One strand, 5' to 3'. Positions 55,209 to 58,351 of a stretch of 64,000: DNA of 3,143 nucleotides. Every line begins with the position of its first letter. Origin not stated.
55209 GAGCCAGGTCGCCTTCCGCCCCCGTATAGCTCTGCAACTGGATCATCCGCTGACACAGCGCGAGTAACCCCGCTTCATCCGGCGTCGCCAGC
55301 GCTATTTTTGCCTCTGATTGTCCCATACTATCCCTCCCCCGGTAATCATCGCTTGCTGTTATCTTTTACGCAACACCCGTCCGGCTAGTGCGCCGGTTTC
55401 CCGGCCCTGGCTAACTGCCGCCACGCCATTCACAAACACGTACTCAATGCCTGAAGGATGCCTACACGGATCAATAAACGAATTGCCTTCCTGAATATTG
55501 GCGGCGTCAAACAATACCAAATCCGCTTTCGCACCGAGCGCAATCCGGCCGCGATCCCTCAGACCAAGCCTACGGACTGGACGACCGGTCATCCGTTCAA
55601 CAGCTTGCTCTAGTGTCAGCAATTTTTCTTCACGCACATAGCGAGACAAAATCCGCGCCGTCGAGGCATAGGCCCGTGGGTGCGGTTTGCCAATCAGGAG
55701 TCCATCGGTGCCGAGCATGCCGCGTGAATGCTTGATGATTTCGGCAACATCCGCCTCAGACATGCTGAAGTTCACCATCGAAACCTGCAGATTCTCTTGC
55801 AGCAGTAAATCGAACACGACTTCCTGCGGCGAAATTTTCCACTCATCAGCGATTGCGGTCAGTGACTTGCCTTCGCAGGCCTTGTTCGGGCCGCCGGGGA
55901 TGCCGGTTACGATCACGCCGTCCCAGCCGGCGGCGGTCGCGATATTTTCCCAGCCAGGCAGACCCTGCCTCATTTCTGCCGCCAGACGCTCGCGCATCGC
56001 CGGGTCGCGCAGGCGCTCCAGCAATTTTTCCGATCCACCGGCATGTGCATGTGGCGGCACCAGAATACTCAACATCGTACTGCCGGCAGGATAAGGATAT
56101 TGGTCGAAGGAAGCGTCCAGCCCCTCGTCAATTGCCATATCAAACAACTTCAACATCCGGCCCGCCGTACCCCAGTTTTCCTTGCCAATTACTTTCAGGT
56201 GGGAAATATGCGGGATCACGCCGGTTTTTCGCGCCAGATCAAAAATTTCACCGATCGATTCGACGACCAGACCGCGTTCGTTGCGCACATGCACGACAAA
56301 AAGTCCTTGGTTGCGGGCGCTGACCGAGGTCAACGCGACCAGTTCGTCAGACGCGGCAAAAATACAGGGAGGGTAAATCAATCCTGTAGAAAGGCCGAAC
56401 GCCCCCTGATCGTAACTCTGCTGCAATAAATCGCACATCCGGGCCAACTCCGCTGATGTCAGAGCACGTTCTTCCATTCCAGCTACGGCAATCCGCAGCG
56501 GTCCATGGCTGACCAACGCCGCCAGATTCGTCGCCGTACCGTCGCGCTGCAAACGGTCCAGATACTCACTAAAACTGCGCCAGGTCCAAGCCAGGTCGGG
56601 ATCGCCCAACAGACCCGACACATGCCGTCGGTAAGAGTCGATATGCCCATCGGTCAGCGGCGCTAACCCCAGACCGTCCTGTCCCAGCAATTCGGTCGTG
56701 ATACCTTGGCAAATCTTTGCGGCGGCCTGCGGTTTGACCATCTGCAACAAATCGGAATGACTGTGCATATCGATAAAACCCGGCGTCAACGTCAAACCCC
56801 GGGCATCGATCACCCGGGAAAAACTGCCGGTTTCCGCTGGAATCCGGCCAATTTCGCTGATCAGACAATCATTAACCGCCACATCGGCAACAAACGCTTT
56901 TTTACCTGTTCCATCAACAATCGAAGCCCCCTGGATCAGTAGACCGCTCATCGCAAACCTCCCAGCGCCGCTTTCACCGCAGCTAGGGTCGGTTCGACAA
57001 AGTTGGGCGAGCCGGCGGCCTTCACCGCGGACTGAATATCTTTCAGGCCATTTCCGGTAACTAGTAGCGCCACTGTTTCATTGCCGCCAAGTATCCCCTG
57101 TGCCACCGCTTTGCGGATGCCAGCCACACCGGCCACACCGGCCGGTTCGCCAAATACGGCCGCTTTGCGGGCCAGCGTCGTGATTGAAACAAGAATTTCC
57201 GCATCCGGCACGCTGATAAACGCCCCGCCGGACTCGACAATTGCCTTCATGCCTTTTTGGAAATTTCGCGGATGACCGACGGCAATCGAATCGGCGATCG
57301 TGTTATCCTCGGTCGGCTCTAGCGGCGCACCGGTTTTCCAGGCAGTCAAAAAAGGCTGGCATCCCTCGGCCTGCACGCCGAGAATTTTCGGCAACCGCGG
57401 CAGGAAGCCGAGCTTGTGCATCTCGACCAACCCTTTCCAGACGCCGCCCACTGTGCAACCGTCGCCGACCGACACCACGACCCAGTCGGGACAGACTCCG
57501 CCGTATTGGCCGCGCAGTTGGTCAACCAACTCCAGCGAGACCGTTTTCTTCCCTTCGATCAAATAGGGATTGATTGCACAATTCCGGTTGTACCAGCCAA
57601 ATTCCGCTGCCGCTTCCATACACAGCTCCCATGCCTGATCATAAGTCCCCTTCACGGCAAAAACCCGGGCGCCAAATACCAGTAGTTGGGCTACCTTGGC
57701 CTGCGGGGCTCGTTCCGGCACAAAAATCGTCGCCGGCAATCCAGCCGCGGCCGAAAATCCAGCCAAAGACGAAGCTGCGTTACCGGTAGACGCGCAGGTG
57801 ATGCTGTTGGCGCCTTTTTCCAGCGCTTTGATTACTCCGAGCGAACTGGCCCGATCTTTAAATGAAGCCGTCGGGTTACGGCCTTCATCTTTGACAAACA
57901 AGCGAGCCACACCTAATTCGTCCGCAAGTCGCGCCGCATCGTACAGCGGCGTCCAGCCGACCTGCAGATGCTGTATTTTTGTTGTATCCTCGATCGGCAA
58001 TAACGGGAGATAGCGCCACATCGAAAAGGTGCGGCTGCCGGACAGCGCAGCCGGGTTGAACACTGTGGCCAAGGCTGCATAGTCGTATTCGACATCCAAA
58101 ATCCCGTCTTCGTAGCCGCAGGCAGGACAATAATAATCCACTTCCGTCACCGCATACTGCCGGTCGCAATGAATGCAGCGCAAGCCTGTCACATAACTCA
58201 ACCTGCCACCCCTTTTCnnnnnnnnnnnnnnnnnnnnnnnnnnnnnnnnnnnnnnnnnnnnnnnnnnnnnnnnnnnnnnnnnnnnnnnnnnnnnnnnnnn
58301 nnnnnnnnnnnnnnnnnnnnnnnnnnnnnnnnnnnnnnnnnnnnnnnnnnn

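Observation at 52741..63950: Undescribed sigma-54-controlled amino-acid module: ABC uptake fused to ThrC-like, D-aminoacylase, YgeY-M20 and fold-II PLP enzymes, plus a CdsB-like desulfidase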

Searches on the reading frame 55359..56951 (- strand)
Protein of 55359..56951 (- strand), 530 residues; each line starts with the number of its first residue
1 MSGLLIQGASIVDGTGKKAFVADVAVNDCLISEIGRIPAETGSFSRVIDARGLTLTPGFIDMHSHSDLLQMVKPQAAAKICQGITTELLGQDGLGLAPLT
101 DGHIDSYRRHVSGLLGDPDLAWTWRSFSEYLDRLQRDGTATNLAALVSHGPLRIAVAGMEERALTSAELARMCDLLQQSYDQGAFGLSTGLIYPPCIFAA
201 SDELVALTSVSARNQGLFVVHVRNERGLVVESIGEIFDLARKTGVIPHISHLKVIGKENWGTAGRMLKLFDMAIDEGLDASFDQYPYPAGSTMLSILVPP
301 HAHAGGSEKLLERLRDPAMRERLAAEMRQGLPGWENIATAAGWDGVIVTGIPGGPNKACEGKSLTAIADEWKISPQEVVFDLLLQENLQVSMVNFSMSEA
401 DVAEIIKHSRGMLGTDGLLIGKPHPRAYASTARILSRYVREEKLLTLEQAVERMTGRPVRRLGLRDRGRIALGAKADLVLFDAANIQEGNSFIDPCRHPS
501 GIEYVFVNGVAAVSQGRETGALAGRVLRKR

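Call 3: search_protein_families(library=ncbifam, proteins=[window:55359-56951:-])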
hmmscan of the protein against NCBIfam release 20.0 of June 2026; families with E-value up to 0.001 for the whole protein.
window:55359-56951:- (530 aa): 54 families (the best 25 are shown)
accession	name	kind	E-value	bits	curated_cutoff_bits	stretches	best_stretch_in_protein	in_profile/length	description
NF006560.0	PRK09061.1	subfamily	5.9e-55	186.5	340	2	3-294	27-299/517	amidohydrolase family protein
NF011990.0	PRK15446.2-6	subfamily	9.3e-14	50.9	233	2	428-512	308-382/390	alpha-D-ribose 1-methylphosphonate 5-triphosphate diphosphatase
NF006689.0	PRK09237.1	equivalog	3.4e-12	45.6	371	1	4-66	5-66/383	amidohydrolase/deacetylase family metallohydrolase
NF004839.0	PRK06189.1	equivalog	7.4e-12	44.6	631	2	4-66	5-63/451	allantoinase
TIGR02318.1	phosphono_phnM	equivalog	1.6e-11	43.8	390.55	1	441-484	316-359/376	phosphonate metabolism protein PhnM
NF005791.0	PRK07627.1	equivalog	2.5e-11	43.2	442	1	4-63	3-61/425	dihydroorotase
TIGR03178.1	allantoinase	equivalog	9.3e-11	41.2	357.85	2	442-484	344-386/441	allantoinase AllB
TIGR00857.1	pyrC_multi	subfamily_domain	1.2e-10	40.9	279.05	1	440-484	327-370/412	dihydroorotase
NF006559.0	PRK09060.1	equivalog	1.9e-10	39.7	482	1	4-65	7-64/444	dihydroorotase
NF011984.0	PRK15446.1-5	equivalog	2.8e-10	39.5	260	1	440-484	318-362/379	alpha-D-ribose 1-methylphosphonate 5-triphosphate diphosphatase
NF006055.0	PRK08203.1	equivalog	3.2e-10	39.2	532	1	431-523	340-436/455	8-oxoguanine deaminase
NF011987.0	PRK15446.2-3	subfamily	3.3e-10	39.3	253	1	440-486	322-368/395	alpha-D-ribose 1-methylphosphonate 5-triphosphate diphosphatase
NF011989.0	PRK15446.2-5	equivalog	4.9e-10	38.7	565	1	440-485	317-362/385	alpha-D-ribose 1-methylphosphonate 5-triphosphate diphosphatase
NF002668.0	PRK02382.1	equivalog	1.1e-09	37.6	452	1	442-488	331-377/436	dihydroorotase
NF006688.0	PRK09236.1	equivalog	1.5e-09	37.1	535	1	1-65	1-62/444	dihydroorotase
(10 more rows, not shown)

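Call 4: search_protein_families(library=pfam, proteins=[window:55359-56951:-])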
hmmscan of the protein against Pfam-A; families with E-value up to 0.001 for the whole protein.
window:55359-56951:- (530 aa): 2 families
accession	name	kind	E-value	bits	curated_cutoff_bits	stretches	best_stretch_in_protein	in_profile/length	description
PF07969.17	Amidohydro_3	-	3.4e-28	99.8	29.7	2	400-510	357-469/472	Amidohydrolase family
PF01979.26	Amidohydro_1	-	8e-11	42.2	25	1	400-509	233-342/345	Amidohydrolase family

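Call 50: search_solved_structures(query=window:55359-56951:-, max_evalue=0.00001, show_alignments=2)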
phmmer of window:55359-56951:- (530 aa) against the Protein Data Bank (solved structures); distinct sequences matched with E-value up to 0.00001: 10.
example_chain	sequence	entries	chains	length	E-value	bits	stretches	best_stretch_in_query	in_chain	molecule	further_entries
3gip_A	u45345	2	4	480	4.1e-72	246.5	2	6-301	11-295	N-acyl-D-glutamate deacylase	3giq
1m7j_A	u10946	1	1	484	3.1e-71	243.5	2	5-295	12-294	D-aminoacylase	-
1rjp_A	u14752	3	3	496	3.5e-71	243.4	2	5-295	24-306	D-aminoacylase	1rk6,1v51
1rjq_A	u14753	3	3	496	4.6e-70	239.7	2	5-295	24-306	D-aminoacylase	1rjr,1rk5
1v4y_A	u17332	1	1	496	8.7e-70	238.8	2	5-295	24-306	D-aminoacylase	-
9g5m_A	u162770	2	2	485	9.2e-68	232.1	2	5-295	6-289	Amidohydrolase family protein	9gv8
9kb1_A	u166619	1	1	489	6.4e-63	216.1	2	5-295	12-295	PpOngB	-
9kb3_A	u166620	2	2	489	8.3e-62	212.5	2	5-295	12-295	Carbohydrate de-N-acetylated protein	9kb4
3nqb_A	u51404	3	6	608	4.7e-08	35.1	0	4-88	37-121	Adenine deaminase 2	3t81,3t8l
5nks_A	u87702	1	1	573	1.1e-06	30.6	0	4-90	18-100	Dihydropyrimidinase-related protein 4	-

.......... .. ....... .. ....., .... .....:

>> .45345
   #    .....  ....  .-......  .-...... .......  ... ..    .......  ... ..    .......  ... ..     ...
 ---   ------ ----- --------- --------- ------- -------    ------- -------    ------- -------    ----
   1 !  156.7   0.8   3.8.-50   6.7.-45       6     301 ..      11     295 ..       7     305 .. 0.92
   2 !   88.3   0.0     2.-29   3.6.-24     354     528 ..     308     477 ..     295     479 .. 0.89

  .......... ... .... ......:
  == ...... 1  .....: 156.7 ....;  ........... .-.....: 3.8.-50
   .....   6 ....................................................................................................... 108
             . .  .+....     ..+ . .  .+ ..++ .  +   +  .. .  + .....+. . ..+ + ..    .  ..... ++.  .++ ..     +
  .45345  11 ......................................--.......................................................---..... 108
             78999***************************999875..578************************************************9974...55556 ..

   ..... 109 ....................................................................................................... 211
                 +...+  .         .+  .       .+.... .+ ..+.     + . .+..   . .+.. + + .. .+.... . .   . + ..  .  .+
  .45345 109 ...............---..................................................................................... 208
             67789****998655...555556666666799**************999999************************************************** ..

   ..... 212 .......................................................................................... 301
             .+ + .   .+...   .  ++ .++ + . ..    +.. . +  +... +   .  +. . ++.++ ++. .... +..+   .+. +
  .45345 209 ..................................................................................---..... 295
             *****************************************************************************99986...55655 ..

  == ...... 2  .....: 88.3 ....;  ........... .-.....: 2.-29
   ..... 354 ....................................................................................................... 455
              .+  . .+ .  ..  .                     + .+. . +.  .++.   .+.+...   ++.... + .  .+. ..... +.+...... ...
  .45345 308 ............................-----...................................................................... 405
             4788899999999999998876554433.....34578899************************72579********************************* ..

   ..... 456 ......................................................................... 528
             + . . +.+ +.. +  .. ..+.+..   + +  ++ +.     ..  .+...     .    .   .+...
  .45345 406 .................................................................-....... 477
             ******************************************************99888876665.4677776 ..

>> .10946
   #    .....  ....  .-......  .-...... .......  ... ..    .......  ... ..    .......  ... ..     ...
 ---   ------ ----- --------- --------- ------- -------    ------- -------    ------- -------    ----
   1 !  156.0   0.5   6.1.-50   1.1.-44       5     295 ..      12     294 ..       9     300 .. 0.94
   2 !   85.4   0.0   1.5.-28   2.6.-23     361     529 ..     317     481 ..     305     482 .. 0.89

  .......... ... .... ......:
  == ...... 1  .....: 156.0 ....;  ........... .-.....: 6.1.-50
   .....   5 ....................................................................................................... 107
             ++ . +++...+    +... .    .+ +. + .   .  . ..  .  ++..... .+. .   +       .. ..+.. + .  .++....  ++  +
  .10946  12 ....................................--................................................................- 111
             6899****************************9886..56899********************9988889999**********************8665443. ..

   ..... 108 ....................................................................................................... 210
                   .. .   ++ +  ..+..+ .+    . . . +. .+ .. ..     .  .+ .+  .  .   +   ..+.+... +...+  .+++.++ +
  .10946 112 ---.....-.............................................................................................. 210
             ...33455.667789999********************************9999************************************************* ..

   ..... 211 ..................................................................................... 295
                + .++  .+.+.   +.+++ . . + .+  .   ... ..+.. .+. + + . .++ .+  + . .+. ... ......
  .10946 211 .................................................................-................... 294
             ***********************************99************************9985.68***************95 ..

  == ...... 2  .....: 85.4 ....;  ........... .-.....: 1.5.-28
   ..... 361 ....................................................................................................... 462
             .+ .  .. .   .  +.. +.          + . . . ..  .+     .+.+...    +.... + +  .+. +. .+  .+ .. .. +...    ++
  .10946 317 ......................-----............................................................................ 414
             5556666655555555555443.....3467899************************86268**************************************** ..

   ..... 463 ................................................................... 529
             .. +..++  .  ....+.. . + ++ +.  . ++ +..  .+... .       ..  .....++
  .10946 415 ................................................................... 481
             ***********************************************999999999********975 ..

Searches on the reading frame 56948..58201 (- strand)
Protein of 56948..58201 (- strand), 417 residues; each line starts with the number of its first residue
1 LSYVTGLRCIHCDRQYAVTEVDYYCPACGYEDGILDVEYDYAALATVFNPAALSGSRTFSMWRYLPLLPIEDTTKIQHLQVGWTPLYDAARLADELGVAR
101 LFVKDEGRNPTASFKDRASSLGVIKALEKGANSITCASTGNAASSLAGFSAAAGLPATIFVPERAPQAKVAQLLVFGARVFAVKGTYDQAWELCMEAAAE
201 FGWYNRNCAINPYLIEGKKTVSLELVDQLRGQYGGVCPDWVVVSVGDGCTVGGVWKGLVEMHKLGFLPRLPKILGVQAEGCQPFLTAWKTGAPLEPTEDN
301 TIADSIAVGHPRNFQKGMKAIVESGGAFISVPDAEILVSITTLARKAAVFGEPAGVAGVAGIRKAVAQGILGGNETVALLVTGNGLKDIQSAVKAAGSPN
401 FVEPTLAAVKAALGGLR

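Call 3: search_protein_families(library=ncbifam, proteins=[window:56948-58201:-])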
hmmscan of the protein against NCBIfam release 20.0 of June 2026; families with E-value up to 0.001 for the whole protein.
window:56948-58201:- (417 aa): 43 families (the best 25 are shown)
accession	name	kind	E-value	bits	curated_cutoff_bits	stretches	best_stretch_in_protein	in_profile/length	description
NF006050.0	PRK08197.1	equivalog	7e-86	288.5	303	1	1-390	3-386/406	threonine synthase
NF004170.0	PRK05638.1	equivalog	2.4e-64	217.5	421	1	7-390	2-360/442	threonine synthase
TIGR00260.1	thrC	equivalog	4.5e-62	210.2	167.1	1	61-388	1-338/340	threonine synthase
NF006205.0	PRK08329.1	equivalog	1.1e-48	166.1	358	1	7-387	2-345/347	threonine synthase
NF004996.0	PRK06381.1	equivalog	8e-45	153.2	266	1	77-383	9-316/319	threonine synthase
NF005035.0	PRK06450.1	equivalog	3.7e-38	131.2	301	1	108-387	74-336/338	threonine synthase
NF006390.0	PRK08639.1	equivalog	5.3e-31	108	421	1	80-384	22-314/418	threonine ammonia-lyase IlvA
TIGR01127.1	ilvA_1Cterm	equivalog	2e-28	99.5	378.75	1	84-384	1-285/380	threonine ammonia-lyase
NF006094.0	PRK08246.1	subfamily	1.1e-27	97.2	331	1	81-384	21-302/310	serine/threonine dehydratase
TIGR02079.1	THD1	equivalog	5.2e-25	88.1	440.55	1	81-384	14-306/410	threonine ammonia-lyase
TIGR01124.1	ilvA_2Cterm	equivalog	7.7e-24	84.1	411.3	1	84-382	18-303/499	threonine ammonia-lyase, biosynthetic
NF005600.0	PRK07334.1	equivalog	2.1e-23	82.6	496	1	75-383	20-309/408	threonine ammonia-lyase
TIGR03844.1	cysteate_syn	equivalog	3e-23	82.3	324.9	1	8-393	4-387/398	cysteate synthase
NF004771.0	PRK06110.1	equivalog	9.4e-23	80.8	317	1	70-384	8-305/323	threonine dehydratase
NF006674.0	PRK09224.1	subfamily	1.4e-22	80.1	577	1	84-382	26-311/508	threonine ammonia-lyase IlvA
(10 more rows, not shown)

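Call 4: search_protein_families(library=pfam, proteins=[window:56948-58201:-])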
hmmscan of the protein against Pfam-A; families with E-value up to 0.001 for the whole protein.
window:56948-58201:- (417 aa): 1 family
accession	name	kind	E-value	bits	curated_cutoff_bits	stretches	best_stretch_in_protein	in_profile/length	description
PF00291.31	PALP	-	1.5e-73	248.2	35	1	80-383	4-295/295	Pyridoxal-phosphate dependent enzyme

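Call 7: find_encoding_contigs(protein=window:56948-58201:-, flank=10000, max_places=6)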
Protein window:56948-58201:- (417 aa): no gene with exactly this product is on record in the collection.

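Call 34: search_solved_structures(query=window:56948-58201:-, max_evalue=1e-10, show_alignments=1)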
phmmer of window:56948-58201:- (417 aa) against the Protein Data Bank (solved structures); distinct sequences matched with E-value up to 1e-10: 16.
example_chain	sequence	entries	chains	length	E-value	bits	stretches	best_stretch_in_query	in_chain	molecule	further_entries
2zsj_A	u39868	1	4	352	1.4e-67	231.7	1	63-414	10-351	Threonine synthase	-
1uim_A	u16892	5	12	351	1.5e-62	215.1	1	62-414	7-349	Threonine Synthase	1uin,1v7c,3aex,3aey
2d1f_A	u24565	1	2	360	2.1e-61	211.3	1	64-408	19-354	Threonine synthase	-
6cgq_A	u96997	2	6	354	7e-57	196.5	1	63-396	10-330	Threonine synthase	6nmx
1e5x_A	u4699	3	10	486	3.4e-32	115.2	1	66-394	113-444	THREONINE SYNTHASE | THREONINE SYNTHASE 1, CHLOROPLASTIC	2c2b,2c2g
43cq_A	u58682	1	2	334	2.1e-16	63.1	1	84-383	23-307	L-threonine dehydratase biosynthetic IlvA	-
8zkv_A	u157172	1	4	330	2.3e-16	63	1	84-383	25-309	L-threonine dehydratase biosynthetic IlvA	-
8y1j_A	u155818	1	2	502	1.1e-15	60.8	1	83-379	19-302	L-threonine dehydratase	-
1pwe_A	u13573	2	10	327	4.5e-15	58.8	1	84-366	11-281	L-serine dehydratase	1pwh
1tdj_A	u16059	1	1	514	7.7e-15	58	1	84-382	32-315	BIOSYNTHETIC THREONINE DEAMINASE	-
9d2q_A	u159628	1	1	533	8.5e-15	57.8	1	84-382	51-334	L-threonine dehydratase biosynthetic IlvA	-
2rkb_A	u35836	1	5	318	8.4e-14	54.6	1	84-376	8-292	Serine dehydratase-like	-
4h27_A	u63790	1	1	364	2.1e-13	53.3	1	84-374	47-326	L-serine dehydratase/L-threonine deaminase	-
2gn0_A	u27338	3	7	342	2.5e-13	53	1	99-384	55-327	Threonine dehydratase catabolic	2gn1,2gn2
1p5j_A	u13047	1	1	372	1.3e-12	50.6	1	84-374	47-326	L-serine dehydratase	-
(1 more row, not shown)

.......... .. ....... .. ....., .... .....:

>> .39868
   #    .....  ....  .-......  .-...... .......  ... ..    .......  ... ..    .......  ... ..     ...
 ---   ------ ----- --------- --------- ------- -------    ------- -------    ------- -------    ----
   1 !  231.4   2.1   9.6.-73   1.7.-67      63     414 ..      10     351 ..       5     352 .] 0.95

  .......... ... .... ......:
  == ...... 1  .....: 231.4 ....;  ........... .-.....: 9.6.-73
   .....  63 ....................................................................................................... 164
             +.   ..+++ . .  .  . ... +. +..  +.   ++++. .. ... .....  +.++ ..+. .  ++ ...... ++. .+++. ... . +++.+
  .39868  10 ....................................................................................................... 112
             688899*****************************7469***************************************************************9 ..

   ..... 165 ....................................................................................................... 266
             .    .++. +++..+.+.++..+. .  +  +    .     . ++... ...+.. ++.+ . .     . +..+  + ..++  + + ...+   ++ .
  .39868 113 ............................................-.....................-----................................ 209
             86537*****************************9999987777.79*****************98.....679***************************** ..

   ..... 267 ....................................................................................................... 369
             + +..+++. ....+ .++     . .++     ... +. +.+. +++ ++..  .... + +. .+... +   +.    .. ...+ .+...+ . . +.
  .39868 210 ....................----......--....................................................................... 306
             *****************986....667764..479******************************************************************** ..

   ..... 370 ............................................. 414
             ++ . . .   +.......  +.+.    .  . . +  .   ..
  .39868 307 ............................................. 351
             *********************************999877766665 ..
